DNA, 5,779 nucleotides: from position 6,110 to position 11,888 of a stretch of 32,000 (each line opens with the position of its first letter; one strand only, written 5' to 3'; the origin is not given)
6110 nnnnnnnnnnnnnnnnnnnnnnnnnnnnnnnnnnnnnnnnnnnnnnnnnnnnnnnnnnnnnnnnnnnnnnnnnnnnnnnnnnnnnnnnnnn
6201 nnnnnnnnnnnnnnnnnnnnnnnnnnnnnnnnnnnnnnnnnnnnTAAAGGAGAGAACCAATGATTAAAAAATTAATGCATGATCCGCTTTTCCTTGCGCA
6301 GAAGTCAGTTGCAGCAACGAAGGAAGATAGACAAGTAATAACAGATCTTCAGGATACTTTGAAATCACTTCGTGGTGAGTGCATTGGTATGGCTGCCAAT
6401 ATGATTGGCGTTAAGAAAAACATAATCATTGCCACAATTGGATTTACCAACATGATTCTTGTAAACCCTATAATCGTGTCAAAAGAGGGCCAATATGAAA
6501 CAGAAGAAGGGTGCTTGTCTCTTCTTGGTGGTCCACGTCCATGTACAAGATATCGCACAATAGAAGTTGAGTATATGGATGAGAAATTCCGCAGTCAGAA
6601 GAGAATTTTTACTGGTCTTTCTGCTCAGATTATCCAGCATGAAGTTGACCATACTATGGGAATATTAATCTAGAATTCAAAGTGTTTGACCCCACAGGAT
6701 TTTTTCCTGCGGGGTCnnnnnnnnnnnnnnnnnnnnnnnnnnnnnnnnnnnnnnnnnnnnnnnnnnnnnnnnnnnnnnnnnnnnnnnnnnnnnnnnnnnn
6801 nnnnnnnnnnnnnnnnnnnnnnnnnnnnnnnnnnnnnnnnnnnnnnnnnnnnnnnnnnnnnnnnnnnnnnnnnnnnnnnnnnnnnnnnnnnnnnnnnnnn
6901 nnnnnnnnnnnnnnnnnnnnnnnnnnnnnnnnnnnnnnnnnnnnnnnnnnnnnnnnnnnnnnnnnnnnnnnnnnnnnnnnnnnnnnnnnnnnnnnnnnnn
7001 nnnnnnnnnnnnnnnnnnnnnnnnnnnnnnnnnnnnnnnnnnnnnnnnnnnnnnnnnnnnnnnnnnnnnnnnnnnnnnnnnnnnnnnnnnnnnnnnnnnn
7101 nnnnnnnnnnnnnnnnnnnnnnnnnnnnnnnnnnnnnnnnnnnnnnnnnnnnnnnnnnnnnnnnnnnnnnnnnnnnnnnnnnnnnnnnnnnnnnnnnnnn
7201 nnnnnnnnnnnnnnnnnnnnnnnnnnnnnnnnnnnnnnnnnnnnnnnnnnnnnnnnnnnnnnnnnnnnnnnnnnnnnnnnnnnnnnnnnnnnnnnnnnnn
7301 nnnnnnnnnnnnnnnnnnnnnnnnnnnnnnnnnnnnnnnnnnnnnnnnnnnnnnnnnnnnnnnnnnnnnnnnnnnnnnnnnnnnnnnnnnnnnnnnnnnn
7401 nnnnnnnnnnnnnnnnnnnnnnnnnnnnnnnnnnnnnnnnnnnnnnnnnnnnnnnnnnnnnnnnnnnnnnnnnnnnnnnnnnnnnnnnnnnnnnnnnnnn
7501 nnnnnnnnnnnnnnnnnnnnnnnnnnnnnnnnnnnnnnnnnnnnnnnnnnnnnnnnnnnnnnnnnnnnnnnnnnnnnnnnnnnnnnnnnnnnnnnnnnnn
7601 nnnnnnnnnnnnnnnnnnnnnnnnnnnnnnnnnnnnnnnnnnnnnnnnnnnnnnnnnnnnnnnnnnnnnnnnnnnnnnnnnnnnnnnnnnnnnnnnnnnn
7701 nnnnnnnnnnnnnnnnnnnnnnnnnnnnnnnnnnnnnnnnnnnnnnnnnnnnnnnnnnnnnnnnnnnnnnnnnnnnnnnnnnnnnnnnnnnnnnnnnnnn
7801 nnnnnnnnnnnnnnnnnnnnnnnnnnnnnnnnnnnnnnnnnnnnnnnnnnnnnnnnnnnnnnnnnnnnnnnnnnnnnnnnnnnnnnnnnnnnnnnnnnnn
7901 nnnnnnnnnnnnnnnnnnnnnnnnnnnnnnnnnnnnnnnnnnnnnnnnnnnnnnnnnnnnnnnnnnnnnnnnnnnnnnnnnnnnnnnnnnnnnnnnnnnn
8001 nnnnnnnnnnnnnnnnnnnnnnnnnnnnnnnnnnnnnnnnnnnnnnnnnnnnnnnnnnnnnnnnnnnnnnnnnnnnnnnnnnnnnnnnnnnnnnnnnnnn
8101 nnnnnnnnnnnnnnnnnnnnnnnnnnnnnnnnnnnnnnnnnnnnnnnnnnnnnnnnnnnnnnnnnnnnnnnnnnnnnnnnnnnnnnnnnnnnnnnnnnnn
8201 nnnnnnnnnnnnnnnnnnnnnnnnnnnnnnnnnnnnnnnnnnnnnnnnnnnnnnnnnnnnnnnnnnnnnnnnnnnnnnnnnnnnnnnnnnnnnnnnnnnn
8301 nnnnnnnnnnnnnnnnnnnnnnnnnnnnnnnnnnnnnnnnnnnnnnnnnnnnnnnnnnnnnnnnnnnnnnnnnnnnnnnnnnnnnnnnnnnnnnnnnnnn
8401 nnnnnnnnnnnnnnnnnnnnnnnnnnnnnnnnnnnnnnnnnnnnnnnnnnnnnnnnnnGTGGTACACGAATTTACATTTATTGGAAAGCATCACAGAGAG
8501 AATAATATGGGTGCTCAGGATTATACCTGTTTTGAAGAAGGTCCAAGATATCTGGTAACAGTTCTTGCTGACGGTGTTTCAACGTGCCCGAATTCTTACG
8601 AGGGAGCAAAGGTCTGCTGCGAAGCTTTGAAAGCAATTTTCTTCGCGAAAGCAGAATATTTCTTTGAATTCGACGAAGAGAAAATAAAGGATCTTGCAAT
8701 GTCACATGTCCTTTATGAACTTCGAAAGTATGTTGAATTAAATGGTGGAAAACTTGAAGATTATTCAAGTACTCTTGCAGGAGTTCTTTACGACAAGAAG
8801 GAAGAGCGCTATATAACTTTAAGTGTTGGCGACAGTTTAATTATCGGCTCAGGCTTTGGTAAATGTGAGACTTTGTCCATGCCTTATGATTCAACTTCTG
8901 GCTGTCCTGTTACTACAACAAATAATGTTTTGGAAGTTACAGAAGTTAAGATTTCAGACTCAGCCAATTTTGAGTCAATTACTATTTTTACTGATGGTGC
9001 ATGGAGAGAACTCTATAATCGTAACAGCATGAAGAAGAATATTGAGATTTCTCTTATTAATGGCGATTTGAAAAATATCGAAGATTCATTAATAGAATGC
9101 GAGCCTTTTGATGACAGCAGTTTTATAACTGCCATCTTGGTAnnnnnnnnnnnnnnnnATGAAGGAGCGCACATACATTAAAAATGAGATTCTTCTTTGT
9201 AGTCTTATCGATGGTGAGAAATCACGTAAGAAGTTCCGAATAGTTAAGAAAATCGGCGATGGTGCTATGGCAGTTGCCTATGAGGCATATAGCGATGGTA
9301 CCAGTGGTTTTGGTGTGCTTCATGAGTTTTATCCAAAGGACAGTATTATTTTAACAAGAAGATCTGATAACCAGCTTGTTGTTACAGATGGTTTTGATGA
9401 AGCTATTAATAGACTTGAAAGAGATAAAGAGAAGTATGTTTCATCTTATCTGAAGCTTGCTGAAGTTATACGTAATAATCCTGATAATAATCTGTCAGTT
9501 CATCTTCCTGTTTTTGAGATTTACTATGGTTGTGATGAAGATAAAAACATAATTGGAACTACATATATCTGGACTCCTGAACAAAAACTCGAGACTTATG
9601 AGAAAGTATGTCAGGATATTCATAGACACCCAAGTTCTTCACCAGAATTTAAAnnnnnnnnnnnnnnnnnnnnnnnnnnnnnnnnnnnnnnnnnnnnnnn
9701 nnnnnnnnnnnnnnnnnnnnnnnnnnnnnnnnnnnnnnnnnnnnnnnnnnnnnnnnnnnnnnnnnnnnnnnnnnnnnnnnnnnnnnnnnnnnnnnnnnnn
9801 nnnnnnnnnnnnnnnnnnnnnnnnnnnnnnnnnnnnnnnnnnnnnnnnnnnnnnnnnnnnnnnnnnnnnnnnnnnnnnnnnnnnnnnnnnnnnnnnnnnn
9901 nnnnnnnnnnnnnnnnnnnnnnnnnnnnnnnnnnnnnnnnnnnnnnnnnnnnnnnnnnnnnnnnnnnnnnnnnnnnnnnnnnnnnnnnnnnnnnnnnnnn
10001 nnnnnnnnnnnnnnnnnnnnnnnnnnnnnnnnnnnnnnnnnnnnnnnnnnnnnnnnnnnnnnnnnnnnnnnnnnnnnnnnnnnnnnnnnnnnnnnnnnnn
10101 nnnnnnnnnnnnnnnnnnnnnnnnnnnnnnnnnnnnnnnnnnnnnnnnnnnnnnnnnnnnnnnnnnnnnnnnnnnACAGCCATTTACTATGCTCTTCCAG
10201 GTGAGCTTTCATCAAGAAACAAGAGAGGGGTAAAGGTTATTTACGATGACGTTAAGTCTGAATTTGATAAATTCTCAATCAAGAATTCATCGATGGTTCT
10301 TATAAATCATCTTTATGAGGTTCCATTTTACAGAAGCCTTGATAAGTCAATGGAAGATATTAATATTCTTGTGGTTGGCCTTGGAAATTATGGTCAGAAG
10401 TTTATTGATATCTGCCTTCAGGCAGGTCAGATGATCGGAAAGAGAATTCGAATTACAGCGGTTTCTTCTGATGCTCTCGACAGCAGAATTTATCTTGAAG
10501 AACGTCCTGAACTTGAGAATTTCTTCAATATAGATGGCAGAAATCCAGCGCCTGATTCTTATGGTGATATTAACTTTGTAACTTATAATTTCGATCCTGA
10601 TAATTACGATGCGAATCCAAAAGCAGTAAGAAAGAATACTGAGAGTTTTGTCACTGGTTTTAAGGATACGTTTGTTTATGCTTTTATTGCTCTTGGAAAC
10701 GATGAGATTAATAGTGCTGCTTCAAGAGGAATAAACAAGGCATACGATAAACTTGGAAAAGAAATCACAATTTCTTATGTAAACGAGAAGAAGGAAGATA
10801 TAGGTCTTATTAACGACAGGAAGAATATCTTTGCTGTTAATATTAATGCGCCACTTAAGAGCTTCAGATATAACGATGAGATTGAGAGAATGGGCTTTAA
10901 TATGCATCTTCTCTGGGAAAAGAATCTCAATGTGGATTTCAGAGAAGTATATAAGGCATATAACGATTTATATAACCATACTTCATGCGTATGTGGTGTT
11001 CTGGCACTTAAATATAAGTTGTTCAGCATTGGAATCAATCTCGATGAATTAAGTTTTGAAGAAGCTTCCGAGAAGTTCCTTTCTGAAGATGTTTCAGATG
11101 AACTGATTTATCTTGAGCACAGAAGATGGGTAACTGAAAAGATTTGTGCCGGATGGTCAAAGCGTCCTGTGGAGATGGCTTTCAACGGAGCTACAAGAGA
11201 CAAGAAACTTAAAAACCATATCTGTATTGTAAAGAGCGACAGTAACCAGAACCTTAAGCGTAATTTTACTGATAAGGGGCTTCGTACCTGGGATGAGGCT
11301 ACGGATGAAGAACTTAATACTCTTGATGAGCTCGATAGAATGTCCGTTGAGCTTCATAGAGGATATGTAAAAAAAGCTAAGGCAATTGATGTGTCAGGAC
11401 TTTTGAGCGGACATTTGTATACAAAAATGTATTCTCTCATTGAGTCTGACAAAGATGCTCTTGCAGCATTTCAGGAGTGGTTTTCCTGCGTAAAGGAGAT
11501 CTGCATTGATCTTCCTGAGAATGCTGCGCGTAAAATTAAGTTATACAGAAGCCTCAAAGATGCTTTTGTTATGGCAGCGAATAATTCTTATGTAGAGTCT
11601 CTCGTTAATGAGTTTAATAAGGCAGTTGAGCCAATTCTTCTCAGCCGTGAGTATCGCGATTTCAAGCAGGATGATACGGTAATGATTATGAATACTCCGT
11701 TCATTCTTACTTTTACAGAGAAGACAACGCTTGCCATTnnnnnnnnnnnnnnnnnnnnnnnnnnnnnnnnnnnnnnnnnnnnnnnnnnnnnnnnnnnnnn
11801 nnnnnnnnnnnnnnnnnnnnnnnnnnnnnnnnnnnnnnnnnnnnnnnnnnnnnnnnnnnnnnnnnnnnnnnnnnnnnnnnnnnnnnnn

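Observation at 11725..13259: C-terminal third of the kinase looks like a Card1/Can2-type CARF + PD-(D/E)xK nuclease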

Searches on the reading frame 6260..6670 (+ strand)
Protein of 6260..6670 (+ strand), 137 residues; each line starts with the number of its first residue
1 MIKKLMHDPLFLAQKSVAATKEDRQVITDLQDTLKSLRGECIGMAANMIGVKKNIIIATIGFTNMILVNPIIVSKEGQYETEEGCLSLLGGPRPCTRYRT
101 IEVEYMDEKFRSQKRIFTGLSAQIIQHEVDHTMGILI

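Call 6: search_protein_families(library=pfam, proteins=[window:6260-6670:+], max_evalue=0.01)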
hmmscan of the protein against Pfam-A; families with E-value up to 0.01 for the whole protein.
window:6260-6670:+ (137 aa): 1 family
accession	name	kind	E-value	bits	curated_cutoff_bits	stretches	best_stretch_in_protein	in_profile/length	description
PF01327.26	Pep_deformylase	-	1.3e-27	96.8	22.8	1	7-137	9-146/156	Polypeptide deformylase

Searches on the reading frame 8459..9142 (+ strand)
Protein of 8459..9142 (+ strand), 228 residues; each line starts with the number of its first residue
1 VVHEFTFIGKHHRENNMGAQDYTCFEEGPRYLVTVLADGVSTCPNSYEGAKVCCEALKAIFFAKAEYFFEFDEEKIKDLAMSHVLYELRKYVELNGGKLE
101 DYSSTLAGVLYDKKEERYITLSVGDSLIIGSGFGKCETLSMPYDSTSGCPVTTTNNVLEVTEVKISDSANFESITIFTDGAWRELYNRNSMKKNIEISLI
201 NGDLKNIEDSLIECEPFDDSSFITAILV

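Call 5: search_protein_families(library=padloc, proteins=[window:8459-9142:+], max_evalue=0.01)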
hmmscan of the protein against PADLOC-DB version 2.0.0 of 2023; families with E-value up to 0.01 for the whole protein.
window:8459-9142:+ (228 aa): 1 family
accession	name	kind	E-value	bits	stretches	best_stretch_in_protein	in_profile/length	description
PDLC04518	PDC-M21C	-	0.0023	15.2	0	11-127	14-114/243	-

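Call 6: search_protein_families(library=pfam, proteins=[window:8459-9142:+], max_evalue=0.01)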
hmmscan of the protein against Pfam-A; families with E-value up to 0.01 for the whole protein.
window:8459-9142:+ (228 aa): 1 family
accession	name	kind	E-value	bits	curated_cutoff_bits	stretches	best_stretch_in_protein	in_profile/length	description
PF13672.11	PP2C_2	-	5.7e-17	62.4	24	1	8-192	1-185/209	Protein phosphatase 2C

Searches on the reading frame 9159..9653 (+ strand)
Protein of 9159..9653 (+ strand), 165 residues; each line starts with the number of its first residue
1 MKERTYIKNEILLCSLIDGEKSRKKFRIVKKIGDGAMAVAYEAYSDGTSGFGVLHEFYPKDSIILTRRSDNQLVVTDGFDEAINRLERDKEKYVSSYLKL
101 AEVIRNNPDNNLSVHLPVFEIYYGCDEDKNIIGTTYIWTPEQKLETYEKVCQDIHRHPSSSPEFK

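Call 101: search_solved_structures(query=A7, max_evalue=10, show_alignments=3)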
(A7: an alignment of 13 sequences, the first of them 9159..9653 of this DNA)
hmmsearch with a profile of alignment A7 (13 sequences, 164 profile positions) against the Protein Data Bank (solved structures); distinct sequences matched with E-value up to 10: 1.
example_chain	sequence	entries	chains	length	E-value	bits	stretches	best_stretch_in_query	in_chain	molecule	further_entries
5hnv_A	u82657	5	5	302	0.36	14.3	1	24-60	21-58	PpkA N terminal | PpkA-294 | PpkA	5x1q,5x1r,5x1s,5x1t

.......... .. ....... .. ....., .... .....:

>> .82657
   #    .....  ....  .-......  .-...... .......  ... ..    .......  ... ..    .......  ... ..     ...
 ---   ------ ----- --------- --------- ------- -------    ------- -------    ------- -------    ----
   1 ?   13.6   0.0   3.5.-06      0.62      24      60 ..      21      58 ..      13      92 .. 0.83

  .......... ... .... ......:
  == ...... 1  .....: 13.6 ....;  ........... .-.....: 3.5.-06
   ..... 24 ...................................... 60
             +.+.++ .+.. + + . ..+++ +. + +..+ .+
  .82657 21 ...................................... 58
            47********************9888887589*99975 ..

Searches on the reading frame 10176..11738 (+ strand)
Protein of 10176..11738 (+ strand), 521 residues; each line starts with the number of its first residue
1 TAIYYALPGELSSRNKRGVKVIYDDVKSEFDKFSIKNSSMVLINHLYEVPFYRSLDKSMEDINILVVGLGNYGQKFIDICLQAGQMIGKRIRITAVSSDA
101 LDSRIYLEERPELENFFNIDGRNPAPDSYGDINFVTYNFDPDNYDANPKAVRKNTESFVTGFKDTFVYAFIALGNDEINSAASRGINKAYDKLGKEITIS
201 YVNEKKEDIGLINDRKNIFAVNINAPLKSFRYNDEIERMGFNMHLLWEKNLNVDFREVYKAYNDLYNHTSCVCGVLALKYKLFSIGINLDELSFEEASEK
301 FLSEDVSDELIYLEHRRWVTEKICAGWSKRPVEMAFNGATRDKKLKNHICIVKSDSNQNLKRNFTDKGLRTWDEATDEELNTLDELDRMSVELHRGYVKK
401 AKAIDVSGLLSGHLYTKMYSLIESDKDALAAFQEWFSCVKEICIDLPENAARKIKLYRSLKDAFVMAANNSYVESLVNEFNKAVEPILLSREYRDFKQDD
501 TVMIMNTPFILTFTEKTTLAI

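Call 48: predict_structure(alignment_id=A3)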
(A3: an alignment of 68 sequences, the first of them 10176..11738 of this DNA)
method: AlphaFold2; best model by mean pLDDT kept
length: 521 residues; sequences in the alignment: 68
mean_pLDDT: 88.5   pTM: 0.88
mean pLDDT of the five models: 88.5, 88.2, 87.7, 87.5, 87.5
residues with pLDDT >= 90: 394; 70-90: 66; 50-70: 21; < 50: 40
segments of 3 or more residues with pLDDT < 50: 1-35
pLDDT, mean of each block of 10 residues (from residue 1): 40 43 39 59 96 93 96 97 96 95 96 98 93 90 68 85 94 92 93 94 73 71 89 95 86 78 91 98 97 97 93 98 97 94 96 96 91 95 97 97 95 96 97 97 91 89 95 97 95 95 96 73 46
secondary structure, 60 per line:
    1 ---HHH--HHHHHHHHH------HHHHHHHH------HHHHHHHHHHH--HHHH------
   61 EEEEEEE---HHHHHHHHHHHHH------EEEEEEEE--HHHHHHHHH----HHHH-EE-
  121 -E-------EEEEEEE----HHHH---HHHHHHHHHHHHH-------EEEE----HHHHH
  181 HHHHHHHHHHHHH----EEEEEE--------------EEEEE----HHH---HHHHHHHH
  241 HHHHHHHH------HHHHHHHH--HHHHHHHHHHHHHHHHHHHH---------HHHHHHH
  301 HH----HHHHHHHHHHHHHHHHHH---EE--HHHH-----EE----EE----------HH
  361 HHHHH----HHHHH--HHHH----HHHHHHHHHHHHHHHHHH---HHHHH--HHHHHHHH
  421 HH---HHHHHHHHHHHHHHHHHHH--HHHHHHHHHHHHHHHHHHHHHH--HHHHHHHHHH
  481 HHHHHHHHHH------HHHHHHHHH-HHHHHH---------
elements in order: H9-17 H24-31 H38-48 H51-54 E61-67 H71-83 E90-97 H100-108 H113-116 E130-136 H141-144 H148-160 E168-171 H176-193 E198-203 E218-222 H233-248 H255-262 H265-284 H294-302 H307-324 H332-335 H359-365 H370-374 H377-380 H385-402 H406-410 H413-422 H426-444 H447-468 H471-490 H497-505 H507-512

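Call 50: fold_search(model_id=the predicted structure, library=pdb)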
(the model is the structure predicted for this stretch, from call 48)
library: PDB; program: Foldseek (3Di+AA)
matches with E <= 10: 949; with E <= 0.001: 0
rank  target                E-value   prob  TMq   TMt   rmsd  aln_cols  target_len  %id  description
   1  8jh1_B                2.6e-02  0.77  0.18  0.20  22.8       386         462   13  Crystal Structure of the Csm6 Y161A mutant from Thermus thermophilus HB8 in complex with cyclic-tetraadenylate (cA4) (released 2023-12-13)
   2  5i7a_A                2.7e-02  0.66  0.13  0.21  16.9       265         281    9  Mycobacterium tuberculosis CysM in complex with the Urea-scaffold inhibitor 1 [3-(3-(3,4-Dichlorophenyl)ureido)benzoic (released 2016-08-17)
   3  5i7h_B                3.0e-02  0.60  0.12  0.19  17.3       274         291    9  Mycobacterium tuberculosis CysM in complex with the Urea-scaffold inhibitor 6 [3-(3-(4-Bromophenyl)ureido)benzoic acid (released 2016-08-17)
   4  5i7h_A                3.4e-02  0.69  0.13  0.21  16.9       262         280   10  Mycobacterium tuberculosis CysM in complex with the Urea-scaffold inhibitor 6 [3-(3-(4-Bromophenyl)ureido)benzoic acid (released 2016-08-17)
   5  5d84                  3.7e-02  0.51  0.13  0.18  16.1       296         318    9  Staphyloferrin B precursor biosynthetic enzyme SbnA bound to PLP (released 2016-02-03)
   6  8b9y_A                4.1e-02  0.63  0.13  0.20  16.1       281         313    8  Cysteine Synthase from Trypanosoma cruzi with PLP and OAS (released 2023-05-31)
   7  5i6d_A                4.6e-02  0.51  0.12  0.19  17.1       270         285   10  Mycobacterium tuberculosis CysM in complex with the Urea-scaffold inhibitor 5 [3-(3-(p-Tolyl)ureido) benzoic acid] (released 2016-08-17)
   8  3dki_B                5.5e-02  0.51  0.13  0.20  16.6       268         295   10  2.1 A X-ray structure of CysM (Rv1336) from Mycobacterium tuberculosis an O-phosphoserine dependent cysteine synthase (released 2008-09-16)
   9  5xoq_A                5.8e-02  0.51  0.13  0.20  16.4       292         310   10  Crystal structure of O-Acetylserine Sulfhydrylase with bound Transcription Factor peptide inhibitor from Planctomyces  (released 2018-05-30)
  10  3fgp_A                6.0e-02  0.47  0.13  0.19  17.1       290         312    8  2.05 a Crystal Structure of CysM from Mycobacterium Tuberculosis - Open and Closed Conformations (released 2008-12-23)
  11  5xcw                  6.3e-02  0.51  0.13  0.20  16.8       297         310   14  Crystal structure of M92A-M120A double mutant of O-acetyl-L-serine sulfhydrylase from Haemophilus influenzae (released 2018-05-02)
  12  5xcn                  6.6e-02  0.51  0.14  0.21  16.8       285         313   15  Crystal structure of M120A mutant of O-acetyl-L-serine sulfahydrylase from Haemophilus influenzae (released 2018-05-02)
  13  5xa2_A                6.8e-02  0.47  0.13  0.20  16.5       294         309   10  Crystal Structure of O-acetylserine sulfhydrylase from Planctomyces Limnophila (released 2017-04-12)
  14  4ilk_B                7.5e-02  0.96  0.18  0.26   8.0       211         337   16  Crystal structure of short chain alcohol dehydrogenase (rspB) from E. coli CFT073 (EFI TARGET EFI-506413) complexed wi (released 2013-01-30)
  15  8b9y_D                7.8e-02  0.51  0.13  0.20  16.6       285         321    9  Cysteine Synthase from Trypanosoma cruzi with PLP and OAS (released 2023-05-31)
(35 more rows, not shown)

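Call 73: search_protein_families(library=pfam, proteins=[window:10176-11738:+], max_evalue=1)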
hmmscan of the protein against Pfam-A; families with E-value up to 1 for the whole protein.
window:10176-11738:+ (521 aa): 0 families
